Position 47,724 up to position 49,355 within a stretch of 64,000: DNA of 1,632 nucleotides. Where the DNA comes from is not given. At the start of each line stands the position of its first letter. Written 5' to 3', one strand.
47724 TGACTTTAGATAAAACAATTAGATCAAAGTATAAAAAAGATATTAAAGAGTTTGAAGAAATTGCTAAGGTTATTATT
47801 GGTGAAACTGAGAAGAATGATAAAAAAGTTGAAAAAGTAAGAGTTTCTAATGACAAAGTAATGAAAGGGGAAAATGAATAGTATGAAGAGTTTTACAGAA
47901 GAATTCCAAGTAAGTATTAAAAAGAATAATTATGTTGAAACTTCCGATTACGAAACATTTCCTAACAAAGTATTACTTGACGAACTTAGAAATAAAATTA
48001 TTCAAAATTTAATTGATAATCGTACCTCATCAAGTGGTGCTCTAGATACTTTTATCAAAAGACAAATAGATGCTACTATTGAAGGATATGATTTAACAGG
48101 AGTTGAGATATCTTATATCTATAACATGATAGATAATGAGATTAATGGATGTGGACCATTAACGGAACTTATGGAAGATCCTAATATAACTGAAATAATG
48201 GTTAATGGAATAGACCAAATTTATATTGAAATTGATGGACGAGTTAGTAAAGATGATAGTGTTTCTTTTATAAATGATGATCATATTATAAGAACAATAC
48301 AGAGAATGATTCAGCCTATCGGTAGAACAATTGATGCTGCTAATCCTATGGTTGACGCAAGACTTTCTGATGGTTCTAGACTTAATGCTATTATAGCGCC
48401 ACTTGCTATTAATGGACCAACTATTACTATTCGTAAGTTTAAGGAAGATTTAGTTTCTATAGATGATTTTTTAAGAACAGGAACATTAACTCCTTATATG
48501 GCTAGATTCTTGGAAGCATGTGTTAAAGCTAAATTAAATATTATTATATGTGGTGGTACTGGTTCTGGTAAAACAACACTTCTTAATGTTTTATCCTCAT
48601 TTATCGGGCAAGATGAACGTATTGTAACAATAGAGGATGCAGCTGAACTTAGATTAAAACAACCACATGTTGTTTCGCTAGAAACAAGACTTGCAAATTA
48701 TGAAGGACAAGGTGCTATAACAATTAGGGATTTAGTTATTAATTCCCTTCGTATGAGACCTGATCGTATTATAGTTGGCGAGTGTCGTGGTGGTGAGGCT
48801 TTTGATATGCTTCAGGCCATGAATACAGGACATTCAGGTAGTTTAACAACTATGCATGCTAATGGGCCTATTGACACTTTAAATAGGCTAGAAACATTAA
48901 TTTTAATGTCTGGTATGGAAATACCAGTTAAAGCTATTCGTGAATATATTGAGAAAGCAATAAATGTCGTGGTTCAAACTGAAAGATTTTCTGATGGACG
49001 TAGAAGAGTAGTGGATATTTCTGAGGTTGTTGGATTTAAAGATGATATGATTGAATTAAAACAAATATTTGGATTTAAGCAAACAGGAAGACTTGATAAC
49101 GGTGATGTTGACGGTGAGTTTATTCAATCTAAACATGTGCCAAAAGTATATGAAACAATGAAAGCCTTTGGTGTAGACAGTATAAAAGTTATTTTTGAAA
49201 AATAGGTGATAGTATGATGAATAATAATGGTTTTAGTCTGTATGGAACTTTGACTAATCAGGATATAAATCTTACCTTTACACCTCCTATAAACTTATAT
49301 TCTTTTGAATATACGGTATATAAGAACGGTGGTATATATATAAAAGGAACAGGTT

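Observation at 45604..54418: Composite Flp/Tad (type IVc) pilus locus in a monoderm, ending in two type IVa-style prepilins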

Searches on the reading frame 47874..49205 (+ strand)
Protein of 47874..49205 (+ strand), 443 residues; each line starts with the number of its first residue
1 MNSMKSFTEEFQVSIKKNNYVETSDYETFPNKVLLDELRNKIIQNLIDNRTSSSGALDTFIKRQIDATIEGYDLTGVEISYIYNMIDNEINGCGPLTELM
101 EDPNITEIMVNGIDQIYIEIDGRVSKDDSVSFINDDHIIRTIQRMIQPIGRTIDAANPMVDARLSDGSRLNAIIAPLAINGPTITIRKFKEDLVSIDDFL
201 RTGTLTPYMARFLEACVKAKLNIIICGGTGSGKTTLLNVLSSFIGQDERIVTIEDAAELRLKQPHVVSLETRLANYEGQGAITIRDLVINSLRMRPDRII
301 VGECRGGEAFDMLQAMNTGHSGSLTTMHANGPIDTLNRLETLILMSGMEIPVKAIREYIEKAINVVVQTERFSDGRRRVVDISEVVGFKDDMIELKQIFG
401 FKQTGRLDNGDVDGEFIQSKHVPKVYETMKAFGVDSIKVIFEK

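Call 3: search_protein_families(library=pfam, proteins=[window:47874-49205:+], max_evalue=0.1)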
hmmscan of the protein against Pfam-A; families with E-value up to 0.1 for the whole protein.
window:47874-49205:+ (443 aa): 21 families
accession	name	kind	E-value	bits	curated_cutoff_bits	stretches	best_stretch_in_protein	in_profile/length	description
PF00437.27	T2SSE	-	3.1e-59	200.9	24.9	1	92-367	4-273/370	Type II/IV secretion system protein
PF00005.33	ABC_tran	-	3.8e-05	24.8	25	1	216-256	7-47/137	ABC transporter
PF01580.24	FtsK_SpoIIIE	-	0.0028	17.6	24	1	221-240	40-59/221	FtsK/SpoIIIE family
PF13476.12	AAA_23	-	0.0034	18.5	27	1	223-245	22-44/201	AAA domain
PF14532.12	Sigma54_activ_2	-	0.0084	16.8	25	1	209-259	10-60/138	Sigma-54 interaction domain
PF02492.25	cobW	-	0.0088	16.1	20.7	0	223-250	3-30/180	CobW/HypB/UreG, nucleotide-binding domain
PF06414.18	Zeta_toxin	-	0.0089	15.9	22.3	1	220-270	16-65/199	Zeta toxin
PF20720.3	nSTAND3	-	0.012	15.8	27.2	1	219-259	16-57/155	Novel STAND NTPase 3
PF13238.12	AAA_18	-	0.014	16.2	29.4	1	223-242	1-20/128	AAA domain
PF13401.12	AAA_22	-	0.015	16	27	1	220-255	5-33/130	AAA domain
PF13521.12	AAA_28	-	0.017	15.8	27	1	223-257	2-32/164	AAA domain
PF04665.18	Pox_A32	-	0.019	14.9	22.8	1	216-244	9-38/242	Poxvirus A32 protein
PF00735.24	Septin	-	0.021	14.5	26.2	1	220-258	4-40/280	Septin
PF05049.19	IIGP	-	0.021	14.4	24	0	211-248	26-62/375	Interferon-inducible GTPase (IIGP)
PF07724.20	AAA_2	-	0.024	15.1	27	1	220-269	3-50/166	AAA domain (Cdc48 subfamily)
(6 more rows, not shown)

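Call 4: search_protein_families(library=ncbifam, proteins=[window:47874-49205:+], max_evalue=0.1)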
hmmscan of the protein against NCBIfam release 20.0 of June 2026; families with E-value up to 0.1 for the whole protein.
window:47874-49205:+ (443 aa): 55 families (the best 25 are shown)
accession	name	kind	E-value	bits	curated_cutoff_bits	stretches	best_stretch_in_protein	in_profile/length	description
TIGR03819.1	heli_sec_ATPase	hypoth_equivalog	6.6e-99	331.3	373.15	1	70-383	29-339/340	TadA family conjugal transfer-associated ATPase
TIGR02788.1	VirB11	equivalog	2.4e-68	230.4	249.95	2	209-381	133-305/308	P-type DNA transfer ATPase VirB11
TIGR02782.1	TrbB_P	equivalog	6.2e-63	212.9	304.55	1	96-391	14-299/303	P-type conjugative transfer ATPase TrbB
NF058587.1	archaellum_moto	equivalog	1.4e-62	212.1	550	1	17-402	73-450/527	archaellum flagellar ATPase motor FlaI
NF010475.0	PRK13900.1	equivalog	3.3e-56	190.8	389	2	210-382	150-322/333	type IV secretion system ATPase VirB11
NF010469.0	PRK13894.1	subfamily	9.4e-53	179.6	508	1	96-395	27-317/320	conjugal transfer ATPase TrbB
NF010407.0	PRK13833.1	subfamily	1.1e-47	163.1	499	1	99-394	25-309/323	conjugal transfer protein TrbB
NF053672.1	bindosome_BasE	exception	2.7e-39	135.3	1000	1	128-386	177-431/512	bindosome assembly system ATPase subunit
NF010425.0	PRK13851.1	equivalog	3.2e-36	124.9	461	1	210-373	152-316/344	type IV secretion system protein VirB11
NF041000.1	ATPase_ComGA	equivalog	7e-16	58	300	1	217-344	124-247/267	competence type IV pilus ATPase ComGA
TIGR02525.1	plasmid_TraJ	equivalog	3.4e-15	55.9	368.3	1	223-391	152-317/372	plasmid transfer ATPase TraJ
TIGR01420.1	pilT_fam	subfamily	3.2e-13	49.6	319.1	1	215-341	117-241/343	PilT/PilU family type 4a pilus ATPase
NF007755.0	PRK10436.1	equivalog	6.8e-12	44.8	617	1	203-343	202-336/465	type II secretion system protein GspE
TIGR02533.1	type_II_gspE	equivalog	8.7e-12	44.4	630.25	1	210-340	232-357/486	type II secretion system ATPase GspE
TIGR02538.1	type_IV_pilB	equivalog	1.1e-11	44.1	675.65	1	210-341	306-431/564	type IV-A pilus assembly ATPase PilB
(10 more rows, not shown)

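Call 7: find_encoding_contigs(protein=window:47874-49205:+, flank=10000, max_places=6)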
Protein window:47874-49205:+ (443 aa): 4 contigs read that carry it; 2 places shown.
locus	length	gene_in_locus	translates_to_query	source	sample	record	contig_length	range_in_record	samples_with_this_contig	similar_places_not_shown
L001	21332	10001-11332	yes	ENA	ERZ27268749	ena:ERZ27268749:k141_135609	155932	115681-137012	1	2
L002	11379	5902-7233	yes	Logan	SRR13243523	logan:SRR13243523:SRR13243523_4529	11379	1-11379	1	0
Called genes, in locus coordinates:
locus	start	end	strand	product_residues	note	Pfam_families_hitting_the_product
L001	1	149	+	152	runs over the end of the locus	-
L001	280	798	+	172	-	PF01551:Peptidase_M23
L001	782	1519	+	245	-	PF02163:Peptidase_M50 (weak)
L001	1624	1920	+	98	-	PF00829:Ribosomal_L21p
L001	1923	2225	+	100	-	PF04327:Peptidase_Prp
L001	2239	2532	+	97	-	PF01016:Ribosomal_L27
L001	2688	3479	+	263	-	PF00072:Response_reg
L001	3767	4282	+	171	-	PF18955:DUF5698, PF10035:DUF2179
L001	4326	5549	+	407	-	PF02073:Peptidase_M29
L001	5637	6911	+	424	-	PF01018:GTP1_OBG, PF02421:FeoB_N, PF01926:MMR_HSR1, PF09269:DUF1967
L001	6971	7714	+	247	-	-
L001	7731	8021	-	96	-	PF02643:DUF192 (weak)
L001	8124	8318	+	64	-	-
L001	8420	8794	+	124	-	PF07811:TadE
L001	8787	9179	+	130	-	PF07811:TadE (weak)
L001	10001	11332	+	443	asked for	PF00437:T2SSE, PF27713:UCP018868 (faint)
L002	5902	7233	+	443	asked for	PF00437:T2SSE, PF27713:UCP018868 (faint)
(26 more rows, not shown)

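Call 9: find_related_loci(query=window:47874-49205:+, collection=genome_contigs, flank=10000)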
Query window:47874-49205:+ (443 aa) in genome_contigs; peptide patterns used: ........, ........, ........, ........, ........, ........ (x = any residue, [..] = any of these).
600 stretches matched a pattern (row limit reached: there are more); 597 encode a relative of the query (tblastn E <= 1e-3); the best 80 are kept; 80 distinct loci.
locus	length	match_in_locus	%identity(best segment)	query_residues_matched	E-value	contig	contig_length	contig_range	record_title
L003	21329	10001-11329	97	1-443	0e+0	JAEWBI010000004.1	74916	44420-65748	MAG: Bacillota bacterium isolate OH_PBB_246 k127_1900231, whole genome shotgun sequence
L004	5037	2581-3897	75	5-443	0e+0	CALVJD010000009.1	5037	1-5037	MAG: uncultured Bacilli bacterium isolate E05__bin274 genome assembly, contig: E05__k127_1066645, whole genome shotgun s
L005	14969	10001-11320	74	4-443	0e+0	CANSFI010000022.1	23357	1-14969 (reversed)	MAG TPA_asm: uncultured Tenericutes bacterium isolate SRR15730532_bin.52_metawrap_v1.3_MAG genome assembly, contig: NODE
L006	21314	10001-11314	73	5-442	0e+0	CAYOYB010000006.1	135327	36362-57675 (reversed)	MAG TPA_asm: uncultured Muribaculaceae bacterium isolate SRP199465_co1_408 genome assembly, contig: NODE_134_length_1353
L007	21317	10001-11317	73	3-441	0e+0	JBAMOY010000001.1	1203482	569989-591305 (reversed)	MAG: Bacilli bacterium isolate contig_25558.circular contig_25558, whole genome shotgun sequence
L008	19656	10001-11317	73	3-442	0e+0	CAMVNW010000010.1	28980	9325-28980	MAG TPA_asm: uncultured Bacillales bacterium isolate SRR8387716_bin.72_metaWRAP_v1.3_MAG genome assembly, contig: ERZ142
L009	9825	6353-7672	72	2-442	0e+0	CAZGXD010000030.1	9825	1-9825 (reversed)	MAG TPA_asm: uncultured Muribaculaceae bacterium isolate binchicken_co157_473 genome assembly, contig: NODE_16896_length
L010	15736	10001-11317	71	3-442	0e+0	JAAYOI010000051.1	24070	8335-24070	MAG: Mollicutes bacterium isolate AS21ysBPME_343 125589_AS21, whole genome shotgun sequence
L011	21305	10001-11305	72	5-441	0e+0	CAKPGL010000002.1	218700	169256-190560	MAG: uncultured Bacilli bacterium isolate REFINED_METABAT215_TOP10_CONTIGS_1500_ASSEMBLY_K77_MERGED__Hadza_MoBio_hadza-I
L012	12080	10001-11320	72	4-443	0e+0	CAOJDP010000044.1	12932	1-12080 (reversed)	MAG TPA_asm: uncultured Bacillales bacterium isolate SRR15604593_bin.36_metawrap_v1.3_MAG genome assembly, contig: NODE.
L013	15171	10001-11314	72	5-442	0e+0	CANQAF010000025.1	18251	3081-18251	MAG: uncultured Bacilli bacterium isolate Lapin-002__bin35 genome assembly, contig: Lapin-002__NODE_3963_length_18251_co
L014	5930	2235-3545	71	5-442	0e+0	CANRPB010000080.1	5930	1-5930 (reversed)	MAG: uncultured Bacilli bacterium isolate Lapin-018__bin91 genome assembly, contig: Lapin-018__NODE_14997_length_5930_co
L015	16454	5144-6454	69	5-441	0e+0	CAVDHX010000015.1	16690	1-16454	Sphaerochaetaceae bacterium isolate SRR8978504_cleanbin_000001 genome assembly, contig: Spades_SRR8978504_contig_109, wh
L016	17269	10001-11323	69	3-443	0e+0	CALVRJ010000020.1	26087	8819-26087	MAG: uncultured Bacilli bacterium isolate BRZ_HN__bin10 genome assembly, contig: BRZ_HN__NODE_1302_length_26087_cov_8.71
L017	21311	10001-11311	69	5-441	0e+0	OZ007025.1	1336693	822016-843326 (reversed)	MAG: uncultured Bacilli bacterium isolate metabat2_pooled_hifiasm.89 MAG genome assembly, chromosome: 1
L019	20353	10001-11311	69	5-441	0e+0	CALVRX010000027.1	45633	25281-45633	MAG: uncultured Bacilli bacterium isolate E16__bin2 genome assembly, contig: E16__k127_4393452, whole genome shotgun seq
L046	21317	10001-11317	69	5-443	0e+0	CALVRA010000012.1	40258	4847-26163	MAG: uncultured Bacilli bacterium isolate BRZ_CL__bin38 genome assembly, contig: BRZ_CL__NODE_1063_length_40258_cov_11.8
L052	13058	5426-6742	63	5-443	0e+0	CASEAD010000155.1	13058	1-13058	uncultured bacterium isolate Batch1_idba_bin.1115 genome assembly, contig: Batch1_idba_bin.1115.fa_k87_23435442, whole g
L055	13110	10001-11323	61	2-441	0e+0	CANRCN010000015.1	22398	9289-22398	MAG: uncultured Bacilli bacterium isolate Lapin-027__bin5 genome assembly, contig: Lapin-027__NODE_2043_length_22398_cov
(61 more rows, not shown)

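Call 23: find_homologous_proteins(query=L017:543-1886:-, max_evalue=1e-30)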
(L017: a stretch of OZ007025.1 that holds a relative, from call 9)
Query L017:543-1886:- (447 aa): 8000 proteins with E <= 1e-30 among 8000 candidates; the best 120 are listed.
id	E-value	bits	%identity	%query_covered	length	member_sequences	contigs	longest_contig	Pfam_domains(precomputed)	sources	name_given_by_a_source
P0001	6.4e-286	966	100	100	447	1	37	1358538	PF00437.27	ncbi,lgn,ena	-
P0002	1.4e-285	964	100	100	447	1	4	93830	PF00437.27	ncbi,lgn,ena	-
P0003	1.8e-285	964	100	100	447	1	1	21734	PF00437.27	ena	-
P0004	2.7e-285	964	100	100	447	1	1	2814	PF00437.27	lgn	-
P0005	2.7e-285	964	100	100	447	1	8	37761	PF00437.27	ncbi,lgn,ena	-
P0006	6.1e-285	962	100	100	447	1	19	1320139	PF00437.27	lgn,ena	-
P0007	9.7e-285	962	100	100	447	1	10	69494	PF00437.27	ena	-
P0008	2.9e-248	842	86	100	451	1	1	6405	PF00437.27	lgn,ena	-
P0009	1.4e-247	839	86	100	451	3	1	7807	PF00437.27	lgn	-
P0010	4.9e-247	838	86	100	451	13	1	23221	PF00437.27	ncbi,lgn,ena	-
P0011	1.5e-246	836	86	100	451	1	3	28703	PF00437.27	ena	-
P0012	1.7e-246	836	86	100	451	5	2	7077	PF00437.27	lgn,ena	-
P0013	1.0e-245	833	86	100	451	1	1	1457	PF00437.27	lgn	-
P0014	1.2e-244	830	85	100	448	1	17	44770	PF00437.27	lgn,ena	-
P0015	1.2e-244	830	86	100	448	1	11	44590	PF00437.27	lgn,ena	-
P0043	7.5e-236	801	81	100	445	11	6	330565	PF00437.27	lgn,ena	-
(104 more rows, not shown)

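Call 24: find_encoding_contigs(protein=P0043, flank=10000, max_places=3)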
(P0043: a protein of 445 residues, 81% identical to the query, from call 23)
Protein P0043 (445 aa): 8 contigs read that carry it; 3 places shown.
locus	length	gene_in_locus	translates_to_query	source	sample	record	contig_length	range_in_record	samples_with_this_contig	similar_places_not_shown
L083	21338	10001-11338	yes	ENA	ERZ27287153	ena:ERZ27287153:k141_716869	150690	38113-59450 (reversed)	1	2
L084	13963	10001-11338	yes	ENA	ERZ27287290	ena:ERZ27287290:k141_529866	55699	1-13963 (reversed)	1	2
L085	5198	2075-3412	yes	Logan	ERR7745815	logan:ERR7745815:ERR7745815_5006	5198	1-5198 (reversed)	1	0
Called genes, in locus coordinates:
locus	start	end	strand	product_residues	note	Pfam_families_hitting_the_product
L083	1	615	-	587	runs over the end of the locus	PF01541:GIY-YIG, PF27096:UvrC_M, PF22920:UvrC_RNaseH, PF08459:UvrC_RNaseH_dom, PF14520:HHH_5 (weak)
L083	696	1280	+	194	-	PF01205:Impact_N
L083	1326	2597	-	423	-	PF00675:Peptidase_M16, PF05193:Peptidase_M16_C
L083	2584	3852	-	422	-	PF05193:Peptidase_M16_C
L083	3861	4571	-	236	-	PF01048:PNP_UDP_1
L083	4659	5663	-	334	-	PF13180:PDZ_2, PF05362:Lon_C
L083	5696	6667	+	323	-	PF07670:Gate (weak)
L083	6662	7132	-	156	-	-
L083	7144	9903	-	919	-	PF12810:ALK_LTK_GRD, PF00652:Ricin_B_lectin (faint), PF14200:RicinB_lectin_2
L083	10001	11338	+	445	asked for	PF00437:T2SSE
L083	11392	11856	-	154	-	-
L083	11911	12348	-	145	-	-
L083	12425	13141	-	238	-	PF20772:TACO1_YebC_N, PF01709:Transcrip_reg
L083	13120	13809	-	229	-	PF14622:Ribonucleas_3_3, PF00636:Ribonuclease_3, PF00035:dsrm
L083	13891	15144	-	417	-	PF08341:TED, PF09479:Flg_new (faint)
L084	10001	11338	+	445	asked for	PF00437:T2SSE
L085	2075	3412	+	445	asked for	PF00437:T2SSE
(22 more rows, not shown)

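Call 28: search_protein_families(library=ncbifam, proteins=[L017:543-1886:-, L017:1984-3258:+, L017:3264-3710:+], max_evalue=0.01)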
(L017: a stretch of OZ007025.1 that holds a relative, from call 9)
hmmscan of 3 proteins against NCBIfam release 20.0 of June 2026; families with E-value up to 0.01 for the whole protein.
L017:543-1886:- (447 aa): 20 families
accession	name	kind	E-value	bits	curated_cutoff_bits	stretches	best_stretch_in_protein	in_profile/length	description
TIGR02533.1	type_II_gspE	equivalog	3.3e-146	487.8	630.25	1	9-389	106-484/486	type II secretion system ATPase GspE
TIGR02538.1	type_IV_pilB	equivalog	2.2e-141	472.3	675.65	1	10-389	179-560/564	type IV-A pilus assembly ATPase PilB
NF007755.0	PRK10436.1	equivalog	2e-135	452.1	617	1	9-393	82-461/465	type II secretion system protein GspE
NF053534.1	T4PilAsmATPsTfpB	equivalog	1.2e-118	397.1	850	1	6-391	195-582/584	type IV pilus assembly ATPase TfpB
NF041000.1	ATPase_ComGA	equivalog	1.1e-77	260.7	300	1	18-282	2-265/267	competence type IV pilus ATPase ComGA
TIGR01420.1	pilT_fam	subfamily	4.2e-52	177.5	319.1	1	16-313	2-295/343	PilT/PilU family type 4a pilus ATPase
TIGR02525.1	plasmid_TraJ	equivalog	5.6e-28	98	368.3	1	121-307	128-318/372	plasmid transfer ATPase TraJ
TIGR02524.1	dot_icm_DotB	equivalog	1.8e-25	89.9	463.3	1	136-293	124-292/358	Dot/Icm type IV secretion system ATPase DotB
TIGR02782.1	TrbB_P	equivalog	3.2e-16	59.5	304.55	1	148-260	138-253/303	P-type conjugative transfer ATPase TrbB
TIGR02788.1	VirB11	equivalog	2.4e-15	56.4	249.95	1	134-264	132-267/308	P-type DNA transfer ATPase VirB11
NF058587.1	archaellum_moto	equivalog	2.8e-15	56.1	550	1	146-260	275-394/527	archaellum flagellar ATPase motor FlaI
NF010469.0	PRK13894.1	subfamily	1.4e-14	54.2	508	1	147-262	150-267/320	conjugal transfer ATPase TrbB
TIGR03819.1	heli_sec_ATPase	hypoth_equivalog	6e-13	48.7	373.15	1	104-264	134-302/340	TadA family conjugal transfer-associated ATPase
NF010407.0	PRK13833.1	subfamily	3.5e-11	43.1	499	1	149-261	147-261/323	conjugal transfer protein TrbB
NF010475.0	PRK13900.1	equivalog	1.6e-09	37.3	389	1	131-266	145-286/333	type IV secretion system ATPase VirB11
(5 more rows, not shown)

L017:1984-3258:+ (424 aa): 1 family
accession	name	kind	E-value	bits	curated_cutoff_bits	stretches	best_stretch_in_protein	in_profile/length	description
NF041013.1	T4P_ComGE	equivalog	0.00042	20.4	49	1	3-37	1-32/83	competence type IV pilus minor pilin ComGE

L017:3264-3710:+ (148 aa): 2 families
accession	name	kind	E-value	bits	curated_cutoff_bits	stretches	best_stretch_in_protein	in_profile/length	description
NF041210.1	his_kin_PieS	equivalog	0.0028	16.7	850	1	14-114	12-113/474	two component system sensor histidine kinase PieS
NF041002.1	pilin_ComGF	equivalog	0.0056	16.9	80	1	3-93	1-92/139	competence type IV pilus minor pilin ComGF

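Call 55: find_related_loci(query=L017:543-1886:-, collection=metagenome_contigs, flank=10000)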
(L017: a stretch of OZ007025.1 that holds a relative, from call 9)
Query L017:543-1886:- (447 aa) in metagenome_contigs; peptide patterns used: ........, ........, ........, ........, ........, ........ (x = any residue, [..] = any of these).
187 stretches matched a pattern; 99 encode a relative of the query (tblastn E <= 1e-3); the best 80 are kept; 80 distinct loci.
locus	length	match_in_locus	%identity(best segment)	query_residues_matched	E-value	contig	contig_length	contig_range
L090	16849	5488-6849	85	1-447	0e+0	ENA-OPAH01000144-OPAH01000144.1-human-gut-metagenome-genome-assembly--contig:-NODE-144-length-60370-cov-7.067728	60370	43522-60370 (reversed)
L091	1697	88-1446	83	1-447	0e+0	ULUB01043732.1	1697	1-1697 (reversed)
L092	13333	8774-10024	80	1-417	0e+0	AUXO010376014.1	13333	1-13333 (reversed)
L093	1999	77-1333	77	1-419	0e+0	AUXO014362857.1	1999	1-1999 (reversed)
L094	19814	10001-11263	74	1-422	0e+0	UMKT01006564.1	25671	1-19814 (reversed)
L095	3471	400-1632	76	1-409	0e+0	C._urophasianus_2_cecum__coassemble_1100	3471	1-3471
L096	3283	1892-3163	72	1-424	0e+0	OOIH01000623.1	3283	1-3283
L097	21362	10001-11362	85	1-447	0e+0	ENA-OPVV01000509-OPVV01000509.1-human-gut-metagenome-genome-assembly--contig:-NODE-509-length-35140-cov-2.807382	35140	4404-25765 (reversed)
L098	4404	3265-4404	80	1-380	0e+0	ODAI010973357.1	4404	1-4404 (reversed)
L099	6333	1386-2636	73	1-419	0e+0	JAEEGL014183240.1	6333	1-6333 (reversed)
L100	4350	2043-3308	72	1-423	0e+0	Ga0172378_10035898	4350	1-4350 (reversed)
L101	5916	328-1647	68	1-444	0e+0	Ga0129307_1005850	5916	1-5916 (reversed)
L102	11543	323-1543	73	1-409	0e+0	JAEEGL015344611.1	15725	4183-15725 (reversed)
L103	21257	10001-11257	72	1-420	0e+0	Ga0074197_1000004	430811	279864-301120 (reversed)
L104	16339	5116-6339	72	1-409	0e+0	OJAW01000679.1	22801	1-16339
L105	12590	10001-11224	72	1-409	0e+0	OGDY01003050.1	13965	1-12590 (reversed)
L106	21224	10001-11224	72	1-409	0e+0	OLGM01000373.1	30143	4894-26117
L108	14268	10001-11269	69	1-420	0e+0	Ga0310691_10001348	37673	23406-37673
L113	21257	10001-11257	68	1-422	0e+0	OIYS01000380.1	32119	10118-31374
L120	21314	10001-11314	66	1-436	0e+0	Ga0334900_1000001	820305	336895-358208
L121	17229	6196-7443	68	1-418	0e+0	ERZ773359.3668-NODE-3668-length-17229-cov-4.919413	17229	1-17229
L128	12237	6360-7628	66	1-413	0e+0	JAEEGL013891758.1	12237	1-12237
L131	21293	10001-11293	65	1-431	0e+0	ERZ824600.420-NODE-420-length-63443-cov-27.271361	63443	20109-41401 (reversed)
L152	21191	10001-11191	66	1-396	2e-173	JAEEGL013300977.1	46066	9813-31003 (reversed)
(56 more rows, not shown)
